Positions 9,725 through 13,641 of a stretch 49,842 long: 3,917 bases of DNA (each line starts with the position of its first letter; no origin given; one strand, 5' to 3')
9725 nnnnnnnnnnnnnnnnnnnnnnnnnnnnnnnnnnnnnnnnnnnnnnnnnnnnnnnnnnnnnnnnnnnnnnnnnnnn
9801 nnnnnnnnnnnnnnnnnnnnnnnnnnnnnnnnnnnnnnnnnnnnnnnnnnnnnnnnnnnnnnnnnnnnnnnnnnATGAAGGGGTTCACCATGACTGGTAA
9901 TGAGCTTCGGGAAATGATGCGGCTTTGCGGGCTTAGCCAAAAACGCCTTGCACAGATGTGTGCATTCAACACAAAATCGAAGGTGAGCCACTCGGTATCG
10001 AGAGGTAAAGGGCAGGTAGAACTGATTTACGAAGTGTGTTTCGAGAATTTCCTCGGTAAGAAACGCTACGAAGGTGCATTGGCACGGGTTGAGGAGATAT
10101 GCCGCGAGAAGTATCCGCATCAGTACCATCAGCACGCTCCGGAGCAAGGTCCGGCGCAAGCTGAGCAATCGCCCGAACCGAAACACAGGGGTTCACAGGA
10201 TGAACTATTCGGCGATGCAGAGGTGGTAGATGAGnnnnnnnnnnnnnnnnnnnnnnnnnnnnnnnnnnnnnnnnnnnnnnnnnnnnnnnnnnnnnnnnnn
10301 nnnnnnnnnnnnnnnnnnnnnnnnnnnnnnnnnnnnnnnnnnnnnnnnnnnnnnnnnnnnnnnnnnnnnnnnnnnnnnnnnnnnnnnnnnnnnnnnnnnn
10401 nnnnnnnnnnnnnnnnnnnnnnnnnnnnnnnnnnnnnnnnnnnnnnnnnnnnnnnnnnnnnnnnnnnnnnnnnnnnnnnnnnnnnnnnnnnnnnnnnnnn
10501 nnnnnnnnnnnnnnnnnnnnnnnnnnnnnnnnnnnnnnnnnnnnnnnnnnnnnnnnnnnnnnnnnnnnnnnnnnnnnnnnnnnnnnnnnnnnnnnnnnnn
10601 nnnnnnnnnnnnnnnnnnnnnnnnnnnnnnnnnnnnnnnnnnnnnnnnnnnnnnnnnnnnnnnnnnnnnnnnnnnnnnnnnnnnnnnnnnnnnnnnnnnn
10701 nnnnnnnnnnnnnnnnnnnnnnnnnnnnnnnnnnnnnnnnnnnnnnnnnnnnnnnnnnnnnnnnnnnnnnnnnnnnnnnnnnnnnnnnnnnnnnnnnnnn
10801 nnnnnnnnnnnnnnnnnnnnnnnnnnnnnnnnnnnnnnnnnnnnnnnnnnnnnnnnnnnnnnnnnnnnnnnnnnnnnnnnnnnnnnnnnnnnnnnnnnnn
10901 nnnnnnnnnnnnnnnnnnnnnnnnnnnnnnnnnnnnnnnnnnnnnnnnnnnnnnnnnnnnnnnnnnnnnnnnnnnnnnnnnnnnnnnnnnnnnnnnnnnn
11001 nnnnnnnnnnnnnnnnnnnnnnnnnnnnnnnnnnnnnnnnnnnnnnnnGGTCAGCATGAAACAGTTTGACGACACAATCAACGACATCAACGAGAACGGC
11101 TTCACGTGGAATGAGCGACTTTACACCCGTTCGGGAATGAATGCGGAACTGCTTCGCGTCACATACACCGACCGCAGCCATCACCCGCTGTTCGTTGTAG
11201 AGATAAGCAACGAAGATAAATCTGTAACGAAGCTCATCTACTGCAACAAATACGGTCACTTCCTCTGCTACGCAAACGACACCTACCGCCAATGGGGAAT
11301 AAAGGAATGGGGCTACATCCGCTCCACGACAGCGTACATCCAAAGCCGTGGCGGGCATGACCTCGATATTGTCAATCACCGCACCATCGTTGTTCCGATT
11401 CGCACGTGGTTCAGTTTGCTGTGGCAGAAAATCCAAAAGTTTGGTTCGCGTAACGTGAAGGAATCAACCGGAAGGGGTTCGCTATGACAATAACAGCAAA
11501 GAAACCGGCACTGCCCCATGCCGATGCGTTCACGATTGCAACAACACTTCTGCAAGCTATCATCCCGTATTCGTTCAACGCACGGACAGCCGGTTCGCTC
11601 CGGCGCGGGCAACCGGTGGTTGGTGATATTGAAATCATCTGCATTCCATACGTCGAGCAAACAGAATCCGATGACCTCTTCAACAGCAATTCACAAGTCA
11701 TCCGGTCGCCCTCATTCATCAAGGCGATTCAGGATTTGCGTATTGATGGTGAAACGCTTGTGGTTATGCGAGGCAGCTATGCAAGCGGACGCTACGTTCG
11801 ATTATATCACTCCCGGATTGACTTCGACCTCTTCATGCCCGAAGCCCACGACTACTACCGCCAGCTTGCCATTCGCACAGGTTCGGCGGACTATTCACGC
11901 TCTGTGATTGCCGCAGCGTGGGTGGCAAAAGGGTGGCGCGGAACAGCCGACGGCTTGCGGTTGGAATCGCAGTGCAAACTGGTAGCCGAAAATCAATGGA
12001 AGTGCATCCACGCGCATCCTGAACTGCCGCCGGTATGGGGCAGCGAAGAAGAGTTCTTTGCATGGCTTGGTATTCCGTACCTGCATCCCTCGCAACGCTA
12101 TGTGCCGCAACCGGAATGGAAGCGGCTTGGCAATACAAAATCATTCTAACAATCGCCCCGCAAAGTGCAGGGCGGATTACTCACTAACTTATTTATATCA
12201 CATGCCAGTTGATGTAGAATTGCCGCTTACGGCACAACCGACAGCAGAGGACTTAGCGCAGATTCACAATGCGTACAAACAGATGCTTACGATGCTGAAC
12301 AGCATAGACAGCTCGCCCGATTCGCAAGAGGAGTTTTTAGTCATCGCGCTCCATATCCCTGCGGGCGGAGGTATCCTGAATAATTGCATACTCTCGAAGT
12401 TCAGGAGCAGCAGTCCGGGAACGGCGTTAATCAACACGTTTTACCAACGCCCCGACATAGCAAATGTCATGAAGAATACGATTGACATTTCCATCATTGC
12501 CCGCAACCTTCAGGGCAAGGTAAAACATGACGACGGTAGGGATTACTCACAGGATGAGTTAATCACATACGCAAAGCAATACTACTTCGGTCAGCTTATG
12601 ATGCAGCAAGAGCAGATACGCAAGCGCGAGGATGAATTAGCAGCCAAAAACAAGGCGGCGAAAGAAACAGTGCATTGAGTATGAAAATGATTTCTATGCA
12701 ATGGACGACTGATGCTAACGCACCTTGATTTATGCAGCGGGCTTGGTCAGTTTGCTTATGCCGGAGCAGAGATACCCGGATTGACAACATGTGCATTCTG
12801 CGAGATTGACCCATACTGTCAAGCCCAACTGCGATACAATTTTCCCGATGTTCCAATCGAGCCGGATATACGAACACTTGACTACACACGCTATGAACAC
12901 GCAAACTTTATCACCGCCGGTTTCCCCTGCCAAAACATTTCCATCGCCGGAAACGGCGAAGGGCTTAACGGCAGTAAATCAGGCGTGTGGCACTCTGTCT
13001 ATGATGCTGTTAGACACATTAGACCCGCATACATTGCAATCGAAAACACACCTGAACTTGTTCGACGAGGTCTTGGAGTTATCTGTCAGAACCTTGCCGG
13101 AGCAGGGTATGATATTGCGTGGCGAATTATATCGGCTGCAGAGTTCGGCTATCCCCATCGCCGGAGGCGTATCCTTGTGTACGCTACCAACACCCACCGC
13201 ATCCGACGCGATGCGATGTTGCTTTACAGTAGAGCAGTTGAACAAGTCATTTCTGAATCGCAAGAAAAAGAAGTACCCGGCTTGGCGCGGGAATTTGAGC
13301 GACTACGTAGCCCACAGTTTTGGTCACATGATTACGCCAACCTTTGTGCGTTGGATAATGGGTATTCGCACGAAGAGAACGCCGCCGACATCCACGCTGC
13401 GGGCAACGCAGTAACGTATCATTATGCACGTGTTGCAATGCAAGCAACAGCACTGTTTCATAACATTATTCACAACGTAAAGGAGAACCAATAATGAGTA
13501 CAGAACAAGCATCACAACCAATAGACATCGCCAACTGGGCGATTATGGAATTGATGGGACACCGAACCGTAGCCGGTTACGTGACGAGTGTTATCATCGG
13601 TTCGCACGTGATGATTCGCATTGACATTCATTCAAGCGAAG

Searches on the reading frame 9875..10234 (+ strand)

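Call 17: search_protein_families(library=phrogs, proteins=[window:9875-10234:+], max_evalue=0.05)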
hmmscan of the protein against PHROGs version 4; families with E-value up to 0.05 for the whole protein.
window:9875-10234:+ (120 aa): 1 family
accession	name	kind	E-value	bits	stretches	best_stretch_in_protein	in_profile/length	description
phrog_4779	-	transcription regulation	0.02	16.4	1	5-66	1-63/98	transcriptional regulator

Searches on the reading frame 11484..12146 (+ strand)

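Call 17: search_protein_families(library=phrogs, proteins=[window:11484-12146:+], max_evalue=0.05)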
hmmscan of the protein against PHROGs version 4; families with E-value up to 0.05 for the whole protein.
window:11484-12146:+ (221 aa): 0 families

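Call 111: search_protein_families(library=pfam, proteins=[window:11484-12146:+], max_evalue=0.01)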
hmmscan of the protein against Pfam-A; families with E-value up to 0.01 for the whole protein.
window:11484-12146:+ (221 aa): 2 families
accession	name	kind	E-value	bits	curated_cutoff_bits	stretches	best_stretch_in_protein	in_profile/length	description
PF14791.11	DNA_pol_B_thumb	-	1.4e-05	25.3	25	1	130-205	4-62/63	DNA polymerase beta thumb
PF14792.12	DNA_pol_B_palm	-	0.00094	19.8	25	1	29-87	23-82/113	DNA polymerase beta palm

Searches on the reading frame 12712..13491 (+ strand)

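Call 17: search_protein_families(library=phrogs, proteins=[window:12712-13491:+], max_evalue=0.05)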
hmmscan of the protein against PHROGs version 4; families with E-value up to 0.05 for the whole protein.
window:12712-13491:+ (260 aa): 6 families
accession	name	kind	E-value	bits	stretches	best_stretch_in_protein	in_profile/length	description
phrog_363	-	other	3e-49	168.9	1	1-256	53-322/327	DNA methyltransferase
phrog_116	-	other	3.6e-42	145.6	1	1-159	207-372/779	DNA methyltransferase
phrog_29583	-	other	1e-10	42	1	46-172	60-202/468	DNA methyltransferase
phrog_5999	-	other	1.7e-07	32.2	1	2-89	3-96/109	DNA methyltransferase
phrog_32758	-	other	3.4e-05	24.6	1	124-196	8-80/154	DNA methyltransferase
phrog_36267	-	other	0.00094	19.9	1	4-64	3-62/151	DNA methyltransferase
